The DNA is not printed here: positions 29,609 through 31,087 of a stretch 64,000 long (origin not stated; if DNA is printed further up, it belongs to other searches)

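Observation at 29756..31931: NapH/CcoG-like polyferredoxin ending in an HMA-like domain, paired with a secreted protein carrying a CxxC-rich acidic tail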

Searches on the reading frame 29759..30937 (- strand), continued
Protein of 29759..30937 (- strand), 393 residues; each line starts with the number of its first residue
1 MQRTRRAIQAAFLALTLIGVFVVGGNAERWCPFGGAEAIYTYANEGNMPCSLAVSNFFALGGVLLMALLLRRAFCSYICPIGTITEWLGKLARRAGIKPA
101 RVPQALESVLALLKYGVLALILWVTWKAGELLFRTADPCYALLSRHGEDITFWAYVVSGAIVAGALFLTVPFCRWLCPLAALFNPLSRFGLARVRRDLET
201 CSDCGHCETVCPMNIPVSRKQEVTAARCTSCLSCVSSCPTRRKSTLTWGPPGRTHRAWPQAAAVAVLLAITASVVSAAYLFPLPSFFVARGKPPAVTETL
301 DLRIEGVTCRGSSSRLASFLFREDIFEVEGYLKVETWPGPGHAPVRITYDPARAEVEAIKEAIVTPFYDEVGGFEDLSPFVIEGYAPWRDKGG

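Call 32: fold_search(model_id=the predicted structure, library=pdb)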
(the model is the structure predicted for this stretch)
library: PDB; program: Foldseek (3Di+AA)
matches with E <= 10: 349; with E <= 0.001: 0
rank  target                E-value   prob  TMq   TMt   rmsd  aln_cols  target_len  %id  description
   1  4u8y_A                2.4e-01  0.05  0.11  0.06  20.5       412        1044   13  Coupling of remote alternating-access transport mechanisms for protons and substrates in the multidrug efflux pump Acr (released 2014-10-15)
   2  6ff1                  4.2e-01  0.90  0.14  0.64   4.3        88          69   16  CsoZ metallochaperone (released 2019-01-30)
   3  6z12_C                4.2e-01  0.04  0.11  0.06  22.9       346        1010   14  Salmonella AcrB solubilised in the SMA copolymer (released 2020-07-22)
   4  4u96_A                4.9e-01  0.04  0.11  0.06  22.3       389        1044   14  Coupling of remote alternating-access transport mechanisms for protons and substrates in the multidrug efflux pump Acr (released 2014-10-22)
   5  3w9i_D                8.7e-01  0.04  0.13  0.06  19.6       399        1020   12  Structural basis for the inhibition of bacterial multidrug exporters (released 2013-07-03)
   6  4dx7_A                9.1e-01  0.04  0.13  0.07  20.9       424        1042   12  Transport of drugs by the multidrug transporter AcrB involves an access and a deep binding pocket that are separated b (released 2012-05-02)
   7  4c48_A                1.0e+00  0.03  0.12  0.06  23.6       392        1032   12  Crystal structure of AcrB-AcrZ complex (released 2014-04-30)
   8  6zo5_A                1.0e+00  0.03  0.12  0.06  20.6       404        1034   13  Fusidic acid binding to the TM1/TM2 groove of AcrB-G619P_G621P (released 2021-05-19)
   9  4pg4_A                1.1e+00  0.12  0.12  0.12  18.5       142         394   10  Crystal structure of S. aureus Homoserine Dehydrogenase at pH6.0 (released 2015-05-06)
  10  4dx6_A                1.1e+00  0.03  0.12  0.07  20.4       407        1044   14  Transport of drugs by the multidrug transporter AcrB involves an access and a deep binding pocket that are separated b (released 2012-05-02)
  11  4pg6_A                1.2e+00  0.11  0.12  0.12  18.7       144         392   10  Crystal structure of S. aureus Homoserine Dehydrogenase at pH7.0 (released 2015-05-13)
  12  6ty6_B                1.3e+00  0.02  0.10  0.12  26.1       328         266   13  Variant W229D/F290W-2 of the last common ancestor of Gram-negative bacteria beta-lactamase class A (GNCA4) bound to 5( (released 2020-06-03)
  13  4ae5_C                1.5e+00  0.12  0.12  0.23   6.0        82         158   11  STRUCTURE OF A MAJOR REGULATOR OF STAPHYLOCOCCAL PATHOGENESIS (released 2012-07-04)
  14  4dx6_B                1.5e+00  0.02  0.12  0.06  20.7       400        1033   14  Transport of drugs by the multidrug transporter AcrB involves an access and a deep binding pocket that are separated b (released 2012-05-02)
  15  6csx_A                1.6e+00  0.03  0.12  0.06  24.2       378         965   13  Single particles Cryo-EM structure of AcrB D407A associated with lipid bilayer at 3.0 Angstrom (released 2018-12-05)
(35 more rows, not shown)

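Call 43: find_related_loci(query=A1, collection=genome_contigs, flank=6000)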
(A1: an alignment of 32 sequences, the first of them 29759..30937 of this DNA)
Query A1 (393 aa) in genome_contigs; peptide patterns used: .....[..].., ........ (x = any residue, [..] = any of these).
295 stretches matched a pattern; 239 encode a relative of the query (tblastn E <= 1e-3); the best 80 are kept; 80 distinct loci.
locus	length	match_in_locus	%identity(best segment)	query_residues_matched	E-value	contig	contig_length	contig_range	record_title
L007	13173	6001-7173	92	1-391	0e+0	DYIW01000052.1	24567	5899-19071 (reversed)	MAG TPA_asm: Phycisphaera mikurensis isolate FI88_71_9 Afr_mines_FI88_766_length_24567_cov_3_923833, whole genome shotgu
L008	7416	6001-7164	71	1-388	4e-180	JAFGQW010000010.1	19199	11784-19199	MAG: Planctomycetota bacterium isolate Zod_Metabat.792 k87_289353, whole genome shotgun sequence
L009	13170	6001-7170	67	1-388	8e-178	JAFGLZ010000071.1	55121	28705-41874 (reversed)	MAG: Phycisphaerae bacterium isolate Zod_Metabat.429 k87_2912357, whole genome shotgun sequence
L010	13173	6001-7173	66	2-392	5e-172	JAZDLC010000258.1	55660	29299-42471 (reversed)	MAG: Planctomycetota bacterium isolate MEGAHIT-group-0.567 k141_4767939, whole genome shotgun sequence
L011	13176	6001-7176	64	1-392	1e-168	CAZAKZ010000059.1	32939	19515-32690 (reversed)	MAG TPA_asm: uncultured Planctomycetota bacterium isolate binchicken_co97_335 genome assembly, contig: NODE_5384_length_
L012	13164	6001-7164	61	1-385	5e-160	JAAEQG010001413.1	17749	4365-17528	MAG: bacterium isolate Gpa_12 GpaG_CONTIG4993510, whole genome shotgun sequence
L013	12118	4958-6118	61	1-387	1e-158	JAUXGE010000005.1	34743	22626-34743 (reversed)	MAG: Planctomycetota bacterium isolate CSMAG_2921 CSMAG_2921_k117_8184917_length_34743_cov_24.9213, whole genome shotgun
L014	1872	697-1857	59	1-387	5e-171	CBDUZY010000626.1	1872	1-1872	MAG TPA_asm: uncultured bacterium isolate SRR22302364_concoct_124 genome assembly, contig: ERZ25073603.102751, whole gen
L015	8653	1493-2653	57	1-387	1e-156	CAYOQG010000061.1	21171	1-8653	MAG TPA_asm: uncultured Phycisphaeraceae bacterium isolate SRP323688_co1_276 genome assembly, contig: NODE_4192_length_2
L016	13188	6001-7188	59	1-390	1e-156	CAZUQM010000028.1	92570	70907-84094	MAG TPA_asm: uncultured Planctomycetales bacterium isolate SRP141376_co2_77 genome assembly, contig: NODE_618_length_925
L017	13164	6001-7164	59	1-387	2e-155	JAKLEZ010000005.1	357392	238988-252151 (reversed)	MAG: Planctomycetota bacterium isolate RA.bin145 RA.bin145_5, whole genome shotgun sequence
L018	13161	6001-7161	58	1-387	6e-155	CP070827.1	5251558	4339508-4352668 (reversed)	MAG: Phycisphaerales bacterium isolate bin11 chromosome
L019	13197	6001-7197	59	1-392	4e-154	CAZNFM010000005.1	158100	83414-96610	MAG TPA_asm: uncultured Planctomycetaceae bacterium isolate SRP278314_co1_347 genome assembly, contig: NODE_83_length_15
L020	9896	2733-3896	60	1-387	6e-153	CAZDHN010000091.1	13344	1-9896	MAG TPA_asm: uncultured Planctomycetaceae bacterium isolate binchicken_co181_562 genome assembly, contig: NODE_8510_leng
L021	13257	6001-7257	58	1-387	2e-152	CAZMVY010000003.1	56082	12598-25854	MAG TPA_asm: uncultured Planctomycetales bacterium isolate SRP167436_co1_329 genome assembly, contig: NODE_664_length_56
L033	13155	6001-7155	56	1-385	1e-149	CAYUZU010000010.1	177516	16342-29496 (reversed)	MAG TPA_asm: uncultured Planctomycetales bacterium isolate SRP141376_co4_172 genome assembly, contig: NODE_73_length_177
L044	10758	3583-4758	56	1-391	5e-147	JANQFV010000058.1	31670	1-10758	MAG: Phycisphaerae bacterium isolate PL23b_bin.19 k99_1586631, whole genome shotgun sequence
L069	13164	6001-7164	56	1-387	3e-141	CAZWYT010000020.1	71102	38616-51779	MAG TPA_asm: uncultured Planctomycetales bacterium isolate binchicken_co119_111 genome assembly, contig: NODE_343_length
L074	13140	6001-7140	57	5-387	6e-140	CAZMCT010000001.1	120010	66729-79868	MAG TPA_asm: uncultured Planctomycetales bacterium isolate binchicken_co274_500 genome assembly, contig: NODE_340_length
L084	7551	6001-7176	54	1-393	1e-138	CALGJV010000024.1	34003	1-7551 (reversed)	MAG: uncultured Phycisphaerae bacterium isolate N1_Bin_MAXBIN__019_1 genome assembly, contig: c_000002762775, whole geno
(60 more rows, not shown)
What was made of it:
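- Several source MAGs come from settings that read as anoxic, judging from their isolate labels (Zodletone spring, digesters, deep mines) (call 43).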

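Call 47: search_solved_structures(query=A1, max_evalue=0.1, show_alignments=2)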
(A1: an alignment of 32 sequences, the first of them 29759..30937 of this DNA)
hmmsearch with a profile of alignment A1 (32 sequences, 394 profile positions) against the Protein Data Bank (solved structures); distinct sequences matched with E-value up to 0.1: 65 (the best 60 are shown).
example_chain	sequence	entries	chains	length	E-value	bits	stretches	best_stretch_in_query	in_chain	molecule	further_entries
9sw6_G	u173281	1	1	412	1.4e-11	47.4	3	193-241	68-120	Polyferredoxin protein MvhB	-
9sfi_O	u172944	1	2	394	1.9e-10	43.7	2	192-247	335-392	Ferredoxin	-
7npa_A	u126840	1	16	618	8.6e-07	31.7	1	177-249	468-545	Coenzyme F420-dependent sulfite reductase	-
9eri_B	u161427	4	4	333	8.9e-07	31.6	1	200-241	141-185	Na(+)-translocating ferredoxin:NAD(+) oxidoreductase complex subunit B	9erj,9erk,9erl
9rkm_A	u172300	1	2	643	1.2e-06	31.1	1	198-275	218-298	[FeFe]-hydrogenase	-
30jk_A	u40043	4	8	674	1.3e-06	31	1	198-275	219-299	[FeFe]-hydrogenase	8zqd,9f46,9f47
9sfi_T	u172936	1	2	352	5.1e-06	29.1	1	175-262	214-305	4Fe-4S ferredoxin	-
5t5i_F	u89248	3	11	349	6.3e-06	28.8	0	192-220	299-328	Tungsten formylmethanofuran dehydrogenase subunit fwdF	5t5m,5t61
7np8_A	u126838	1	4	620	1.2e-05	27.9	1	177-247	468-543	Coenzyme F420-dependent sulfite reductase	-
9tn7_A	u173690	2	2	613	2e-05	27.2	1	177-250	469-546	Coenzyme F420 hydrogenase/dehydrogenase beta subunit domain protein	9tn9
6fah_A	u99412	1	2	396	2.1e-05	27.1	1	194-242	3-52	Caffeyl-CoA reductase-Etf complex subunit CarE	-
9mqx_B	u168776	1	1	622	3.3e-05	26.4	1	190-242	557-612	NADH:ubiquinone oxidoreductase, NADH-binding (51 kD) subunit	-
5odc_A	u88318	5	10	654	3.5e-05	26.4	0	181-228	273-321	Heterodisulfide reductase, subunit A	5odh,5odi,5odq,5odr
6cfw_N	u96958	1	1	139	3.8e-05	26.2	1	197-242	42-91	NADH-plastoquinone oxidoreductase subunit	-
9sfi_A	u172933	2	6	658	6.4e-05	25.5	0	188-242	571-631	CoB--CoM heterodisulfide reductase iron-sulfur subunit A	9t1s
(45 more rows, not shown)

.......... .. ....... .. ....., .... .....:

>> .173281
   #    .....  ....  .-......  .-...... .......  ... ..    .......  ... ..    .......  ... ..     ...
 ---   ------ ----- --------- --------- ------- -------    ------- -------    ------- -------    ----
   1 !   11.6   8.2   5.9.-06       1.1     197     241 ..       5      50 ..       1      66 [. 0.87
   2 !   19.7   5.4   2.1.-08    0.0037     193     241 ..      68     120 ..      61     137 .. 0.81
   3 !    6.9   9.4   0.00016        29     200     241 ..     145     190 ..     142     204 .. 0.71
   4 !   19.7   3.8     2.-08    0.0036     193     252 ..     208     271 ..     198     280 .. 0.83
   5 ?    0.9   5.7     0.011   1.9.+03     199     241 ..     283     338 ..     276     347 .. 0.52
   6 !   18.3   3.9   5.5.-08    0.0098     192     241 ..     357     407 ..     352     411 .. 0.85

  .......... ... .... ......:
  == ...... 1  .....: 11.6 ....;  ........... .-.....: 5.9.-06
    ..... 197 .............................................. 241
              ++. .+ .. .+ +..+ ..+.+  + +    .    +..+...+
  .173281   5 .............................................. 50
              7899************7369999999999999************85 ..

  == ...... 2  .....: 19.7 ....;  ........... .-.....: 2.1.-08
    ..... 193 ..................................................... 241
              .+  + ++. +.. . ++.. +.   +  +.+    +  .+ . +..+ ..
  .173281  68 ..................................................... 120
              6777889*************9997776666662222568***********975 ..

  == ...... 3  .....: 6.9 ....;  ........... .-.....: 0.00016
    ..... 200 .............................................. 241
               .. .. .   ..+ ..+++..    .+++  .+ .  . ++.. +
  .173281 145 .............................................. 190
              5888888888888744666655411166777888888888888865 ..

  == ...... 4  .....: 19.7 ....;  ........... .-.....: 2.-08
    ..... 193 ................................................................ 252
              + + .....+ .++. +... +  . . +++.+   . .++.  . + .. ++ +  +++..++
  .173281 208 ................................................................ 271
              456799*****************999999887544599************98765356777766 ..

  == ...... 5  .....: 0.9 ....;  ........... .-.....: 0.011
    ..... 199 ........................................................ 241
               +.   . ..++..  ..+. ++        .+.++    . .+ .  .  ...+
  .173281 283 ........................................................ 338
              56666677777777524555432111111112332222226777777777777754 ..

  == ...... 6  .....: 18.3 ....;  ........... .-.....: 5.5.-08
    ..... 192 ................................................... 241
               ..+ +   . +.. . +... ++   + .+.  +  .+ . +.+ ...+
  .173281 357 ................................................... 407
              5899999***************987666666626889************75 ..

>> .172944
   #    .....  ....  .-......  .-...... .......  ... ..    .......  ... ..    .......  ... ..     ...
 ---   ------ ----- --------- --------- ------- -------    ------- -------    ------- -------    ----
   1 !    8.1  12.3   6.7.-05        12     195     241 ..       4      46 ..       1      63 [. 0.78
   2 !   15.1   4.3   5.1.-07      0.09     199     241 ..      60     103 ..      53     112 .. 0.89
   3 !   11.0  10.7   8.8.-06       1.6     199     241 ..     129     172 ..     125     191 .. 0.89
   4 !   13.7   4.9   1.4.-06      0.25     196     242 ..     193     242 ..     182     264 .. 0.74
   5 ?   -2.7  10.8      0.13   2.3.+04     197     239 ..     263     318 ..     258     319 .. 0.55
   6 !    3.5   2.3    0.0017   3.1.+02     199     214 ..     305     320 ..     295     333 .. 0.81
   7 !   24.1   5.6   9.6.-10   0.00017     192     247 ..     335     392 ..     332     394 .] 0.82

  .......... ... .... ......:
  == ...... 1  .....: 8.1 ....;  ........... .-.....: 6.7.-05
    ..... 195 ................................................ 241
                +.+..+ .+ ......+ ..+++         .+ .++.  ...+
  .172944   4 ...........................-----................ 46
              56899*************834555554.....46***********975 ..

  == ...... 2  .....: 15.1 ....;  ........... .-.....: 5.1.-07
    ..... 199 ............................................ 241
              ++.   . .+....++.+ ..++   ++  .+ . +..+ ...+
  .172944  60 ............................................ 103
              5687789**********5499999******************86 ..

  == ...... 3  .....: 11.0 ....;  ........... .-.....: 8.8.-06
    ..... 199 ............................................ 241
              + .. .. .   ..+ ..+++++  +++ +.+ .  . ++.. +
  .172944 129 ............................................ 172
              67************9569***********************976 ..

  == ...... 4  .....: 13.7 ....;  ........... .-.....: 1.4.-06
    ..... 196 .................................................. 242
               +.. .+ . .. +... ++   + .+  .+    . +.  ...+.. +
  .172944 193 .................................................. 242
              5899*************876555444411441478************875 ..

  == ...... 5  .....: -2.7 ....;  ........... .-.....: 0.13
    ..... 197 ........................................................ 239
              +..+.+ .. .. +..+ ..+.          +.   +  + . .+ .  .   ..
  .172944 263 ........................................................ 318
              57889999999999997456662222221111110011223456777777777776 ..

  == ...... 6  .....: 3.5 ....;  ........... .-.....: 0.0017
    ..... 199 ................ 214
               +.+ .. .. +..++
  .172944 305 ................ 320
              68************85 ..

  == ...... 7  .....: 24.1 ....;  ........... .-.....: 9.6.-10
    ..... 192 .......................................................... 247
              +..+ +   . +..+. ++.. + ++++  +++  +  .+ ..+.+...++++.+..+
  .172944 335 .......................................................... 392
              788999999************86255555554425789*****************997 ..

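Call 68: search_protein_families(library=pfam, proteins=[L069:3487-5934:+, L074:3722-5992:+, L033:3681-5966:+, L084:4928-5485:+, L084:5489-5980:+, L044:5150-6664:+], max_evalue=0.001)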
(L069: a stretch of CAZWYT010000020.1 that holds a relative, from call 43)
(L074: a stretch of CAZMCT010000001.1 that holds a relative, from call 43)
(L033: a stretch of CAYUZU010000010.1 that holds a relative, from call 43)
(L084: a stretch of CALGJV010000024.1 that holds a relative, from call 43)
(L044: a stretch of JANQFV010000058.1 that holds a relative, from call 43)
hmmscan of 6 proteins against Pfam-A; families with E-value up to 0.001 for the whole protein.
L069:3487-5934:+ (816 aa): 4 families
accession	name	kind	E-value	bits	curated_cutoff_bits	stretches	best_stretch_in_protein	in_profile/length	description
PF12698.13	ABC2_membrane_3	-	1.2e-20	74.3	31.6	1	91-486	2-328/347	ABC-2 family transporter protein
PF12679.13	ABC2_membrane_2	-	4.8e-20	72.4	27.2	1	77-482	2-246/283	ABC-2 family transporter protein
PF02517.21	Rce1-like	-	4.9e-18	65.6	22.4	1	661-747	4-92/93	Type II CAAX prenyl endopeptidase Rce1-like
PF12730.13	ABC2_membrane_4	-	1e-06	29.3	27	1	315-445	57-173/179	ABC-2 family transporter protein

L074:3722-5992:+ (757 aa): 4 families
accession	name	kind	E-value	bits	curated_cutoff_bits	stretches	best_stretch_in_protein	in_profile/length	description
PF12679.13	ABC2_membrane_2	-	4.8e-20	72.4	27.2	1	10-415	2-247/283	ABC-2 family transporter protein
PF12698.13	ABC2_membrane_3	-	8.8e-20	71.5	31.6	1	23-438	1-345/347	ABC-2 family transporter protein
PF02517.21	Rce1-like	-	9.8e-20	71.1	22.4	1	593-679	4-92/93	Type II CAAX prenyl endopeptidase Rce1-like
PF12730.13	ABC2_membrane_4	-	7.8e-07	29.7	27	1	246-378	56-174/179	ABC-2 family transporter protein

L033:3681-5966:+ (762 aa): 4 families
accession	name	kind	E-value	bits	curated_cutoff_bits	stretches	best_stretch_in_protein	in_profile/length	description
PF02517.21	Rce1-like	-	1.5e-20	73.7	22.4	1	600-687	3-92/93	Type II CAAX prenyl endopeptidase Rce1-like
PF12679.13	ABC2_membrane_2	-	2.1e-19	70.3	27.2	1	19-446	2-274/283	ABC-2 family transporter protein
PF12698.13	ABC2_membrane_3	-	2.7e-14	53.5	31.6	1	190-434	110-333/347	ABC-2 family transporter protein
PF12730.13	ABC2_membrane_4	-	3.5e-07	30.8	27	1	254-385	56-173/179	ABC-2 family transporter protein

L084:4928-5485:+ (186 aa): 5 families
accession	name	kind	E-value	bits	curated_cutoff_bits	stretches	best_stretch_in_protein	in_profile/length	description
PF19571.5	ACT_8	-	3.1e-19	69.6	23.5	1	41-167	4-128/141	ACT domain pair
PF01842.31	ACT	-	9e-13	48.2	27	2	108-166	2-60/66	ACT domain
PF22629.2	ACT_AHAS_ss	-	2e-11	44.3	27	1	44-100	2-60/67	AHAS small subunit-like ACT domain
PF13291.12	ACT_4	-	6e-09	36.9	27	1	40-84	6-54/80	ACT domain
PF13840.12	ACT_7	-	6.9e-06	26.3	27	0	49-74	19-43/65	ACT domain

L084:5489-5980:+ (164 aa): 1 family
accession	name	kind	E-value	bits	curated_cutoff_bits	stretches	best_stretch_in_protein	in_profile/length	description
PF10825.13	DUF2752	-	4.1e-11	43.2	27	1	63-109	1-47/49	Protein of unknown function (DUF2752)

L044:5150-6664:+ (505 aa): 9 families
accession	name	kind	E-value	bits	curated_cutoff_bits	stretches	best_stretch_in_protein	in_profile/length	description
PF01512.22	Complex1_51K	-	2.9e-46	157.5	31.2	1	188-334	1-149/150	Nuo51 FMN-binding domain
PF13375.12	RnfC_N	-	1.1e-21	77.2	25.6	1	54-149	2-95/101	RnfC Barrel sandwich hybrid domain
PF10531.15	SLBB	-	4.5e-12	46.1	27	1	347-396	1-54/55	SLBB domain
PF13237.11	Fer4_10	-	1.8e-06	28.2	25.5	1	426-478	7-53/53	4Fe-4S dicluster domain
PF13183.11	Fer4_8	-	3.6e-06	27.8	27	1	427-481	4-68/68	4Fe-4S dicluster domain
PF13534.11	Fer4_17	-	3.4e-05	24.7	22.2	1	428-481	2-60/61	4Fe-4S dicluster domain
PF17179.9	Fer4_22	-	0.00014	23.1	27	0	446-481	60-95/95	4Fe-4S dicluster domain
PF12838.12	Fer4_7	-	0.00021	22.1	27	1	428-481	2-52/52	4Fe-4S dicluster domain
PF12837.12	Fer4_6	-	0.00062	20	25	1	421-439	2-20/24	4Fe-4S binding domain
